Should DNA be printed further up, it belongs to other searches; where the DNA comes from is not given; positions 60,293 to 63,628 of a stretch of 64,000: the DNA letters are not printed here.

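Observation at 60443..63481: Ser/Thr kinase - P-loop STAND-like NTPase - TM - FGE-sulfatase domain fusion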

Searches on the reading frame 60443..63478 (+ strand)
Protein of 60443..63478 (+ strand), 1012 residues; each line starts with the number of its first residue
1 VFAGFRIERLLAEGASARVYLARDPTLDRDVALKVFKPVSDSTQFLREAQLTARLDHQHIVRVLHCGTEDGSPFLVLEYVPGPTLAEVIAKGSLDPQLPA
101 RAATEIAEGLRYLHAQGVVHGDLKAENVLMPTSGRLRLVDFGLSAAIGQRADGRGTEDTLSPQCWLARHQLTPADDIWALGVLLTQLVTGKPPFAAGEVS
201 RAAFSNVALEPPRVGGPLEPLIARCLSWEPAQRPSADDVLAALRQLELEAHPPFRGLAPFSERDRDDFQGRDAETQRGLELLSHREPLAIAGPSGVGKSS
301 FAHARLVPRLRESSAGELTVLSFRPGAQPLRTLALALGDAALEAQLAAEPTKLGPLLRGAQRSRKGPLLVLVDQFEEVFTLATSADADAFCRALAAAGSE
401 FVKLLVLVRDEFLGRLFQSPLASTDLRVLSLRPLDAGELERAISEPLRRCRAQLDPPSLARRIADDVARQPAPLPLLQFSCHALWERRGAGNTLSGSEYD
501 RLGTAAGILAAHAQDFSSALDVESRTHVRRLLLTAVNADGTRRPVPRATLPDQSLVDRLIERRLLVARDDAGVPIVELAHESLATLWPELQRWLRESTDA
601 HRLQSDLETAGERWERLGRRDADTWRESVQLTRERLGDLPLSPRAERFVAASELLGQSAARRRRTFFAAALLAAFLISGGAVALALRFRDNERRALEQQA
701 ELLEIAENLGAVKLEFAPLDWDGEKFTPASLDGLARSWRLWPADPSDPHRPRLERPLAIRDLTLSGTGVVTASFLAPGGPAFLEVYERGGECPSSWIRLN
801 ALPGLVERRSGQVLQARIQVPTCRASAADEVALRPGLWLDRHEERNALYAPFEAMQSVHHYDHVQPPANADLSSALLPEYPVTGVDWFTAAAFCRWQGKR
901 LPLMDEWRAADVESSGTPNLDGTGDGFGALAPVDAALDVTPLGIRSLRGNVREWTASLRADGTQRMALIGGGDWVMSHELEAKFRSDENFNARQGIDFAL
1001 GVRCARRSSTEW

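Call 3: search_protein_families(library=pfam, proteins=[window:60443-63478:+], max_evalue=1)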
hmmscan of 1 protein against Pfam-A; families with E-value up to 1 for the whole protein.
window:60443-63478:+ (1012 aa): 12 families
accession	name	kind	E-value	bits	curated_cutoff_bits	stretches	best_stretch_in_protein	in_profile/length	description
PF20703.3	nSTAND1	-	1.7e-83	281.8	27.1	1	253-621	1-378/379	Novel STAND NTPase 1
PF00069.31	Pkinase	-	1.1e-42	146.7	31.7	1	6-241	2-259/263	Protein kinase domain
PF07714.23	PK_Tyr_Ser-Thr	-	1.8e-33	116.4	23.1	1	7-241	3-256/258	Protein tyrosine and serine/threonine kinase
PF03781.23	FGE-sulfatase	-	5.9e-15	56.1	23.3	1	829-1006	30-255/255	Sulfatase-modifying factor enzyme 1-like domain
PF01636.29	APH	-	4.8e-09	36.8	23.2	2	10-115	4-109/239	Phosphotransferase enzyme family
PF03109.22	ABC1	-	0.00026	20.7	22.9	1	74-150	144-220/244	ABC1 atypical kinase-like domain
PF06293.20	Kdo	-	0.0059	16.5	21.3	1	85-142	105-167/207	Lipopolysaccharide kinase (Kdo/WaaP) family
PF14531.12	Kinase-like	-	0.014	15.1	25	1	112-194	160-251/289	Kinase-like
PF19974.5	TCAD9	-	0.021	14.4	40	1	99-141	280-321/429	Ternary complex associated domain 9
PF13401.12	AAA_22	-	0.084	13.6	27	1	284-397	4-110/130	AAA domain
PF03193.22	RsgA_GTPase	-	0.23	11.7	30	1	285-303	106-124/174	RsgA GTPase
PF01163.29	RIO1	-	0.26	11.3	22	1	100-142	107-149/187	RIO domain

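Call 4: search_protein_families(library=ncbifam, proteins=[window:60443-63478:+], max_evalue=1)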
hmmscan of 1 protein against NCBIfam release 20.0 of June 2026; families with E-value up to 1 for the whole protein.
window:60443-63478:+ (1012 aa): 29 families (the best 25 are shown)
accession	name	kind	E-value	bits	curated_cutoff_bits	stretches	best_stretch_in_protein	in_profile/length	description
NF033483.0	PknB_PASTA_kin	equivalog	1.6e-44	152.9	450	1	5-246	9-268/563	Stk1 family PASTA domain-containing Ser/Thr kinase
NF047741.1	antiphage_MADS6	equivalog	7.5e-39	133.7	460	2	5-118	497-612/612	methylation-associated defense system protein kinase MAD6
NF038150.1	lanthi_synth_IV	equivalog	1.1e-24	86.8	650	1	5-287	191-486/851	class IV lanthionine synthetase LanL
NF052427.1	StpK7MSMEG_1200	equivalog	2.4e-21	75.9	900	1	2-234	6-255/601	serine/threonine protein kinase StpK7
TIGR03903.1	TOMM_kin_cyc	equivalog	1.7e-20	72.6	705.75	1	42-249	22-250/1267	TOMM system kinase/cyclase fusion protein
NF053615.1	SerThrKinAfsKStmc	equivalog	3.2e-18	65.8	1300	1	11-243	21-264/809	protein serine/threonine kinase AfsK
NF009651.0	PRK13184.1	equivalog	1.6e-14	52.8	839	1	6-152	5-168/932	serine/threonine-protein kinase PknD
NF038151.1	lanthi_synth_III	equivalog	4.4e-11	41.9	575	1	5-188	222-423/833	class III lanthionine synthetase LanKC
NF011463.0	PRK14879.1-4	equivalog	2.3e-10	40.3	188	1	73-145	93-161/237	Kae1-associated kinase Bud32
TIGR03724.2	arch_bud32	equivalog_domain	3.4e-10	39.7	125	1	48-146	43-133/193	KEOPS complex kinase/ATPase Bud32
TIGR03440.2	egtB_TIGR03440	equivalog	5.1e-09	35.7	360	1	875-957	269-350/413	ergothioneine biosynthesis protein EgtB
NF058632.1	SerThrKinPrkT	equivalog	7.6e-09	35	280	1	5-148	23-169/322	serine/threonine protein kinase PrkT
NF041186.1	SenA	equivalog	5.8e-08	32.5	420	1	871-957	262-320/382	selenoneine synthase SenA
NF011464.0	PRK14879.1-7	equivalog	4e-07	30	246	1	74-144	82-149/221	Kae1-associated kinase Bud32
NF040671.1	PLuB_AAA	exception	6.3e-07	27.1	999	1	102-248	108-248/1256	PLuB system helicase-like protein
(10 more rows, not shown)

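Call 5: search_protein_families(library=padloc, proteins=[window:60443-63478:+], max_evalue=1)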
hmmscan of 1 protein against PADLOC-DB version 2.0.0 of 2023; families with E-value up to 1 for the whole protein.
window:60443-63478:+ (1012 aa): 33 families (the best 25 are shown)
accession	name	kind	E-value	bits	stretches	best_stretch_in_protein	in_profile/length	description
PDLC04138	mad6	-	1.1e-57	194.3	1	5-246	53-313/659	mads_6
PDLC04042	PD-T4-6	-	6.9e-50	168.3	1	3-249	9-275/292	-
PDLC04054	PD-T4-6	-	4.6e-47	159.1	1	3-245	10-272/347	-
PDLC04053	PD-T4-6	-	1.7e-44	150.5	1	2-246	8-271/311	-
PDLC04057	PD-T4-6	-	8.5e-43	145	1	5-245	10-269/443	-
PDLC04061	PD-T4-6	-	2e-40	137.8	1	5-246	18-283/510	-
PDLC04043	PD-T4-6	-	2.1e-39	133.8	1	4-214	16-237/452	-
PDLC04047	PD-T4-6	-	3.9e-38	129.3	1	4-204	11-222/327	-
PDLC04041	PD-T4-6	-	4.6e-36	123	1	3-245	27-292/443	-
PDLC04040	PD-T4-6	-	3.8e-35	119.7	1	11-211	2-222/547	-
PDLC04060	PD-T4-6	-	4e-35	119.7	1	6-196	11-211/486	-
PDLC04039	PD-T4-6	-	7.8e-35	118.7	1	2-245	13-274/458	-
PDLC04052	PD-T4-6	-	2.2e-32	110.9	1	6-211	12-233/496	-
PDLC04048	PD-T4-6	-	4.8e-32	109.7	1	5-196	12-214/354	-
PDLC03920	MkoA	-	3.9e-30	102.9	1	13-248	17-279/1112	-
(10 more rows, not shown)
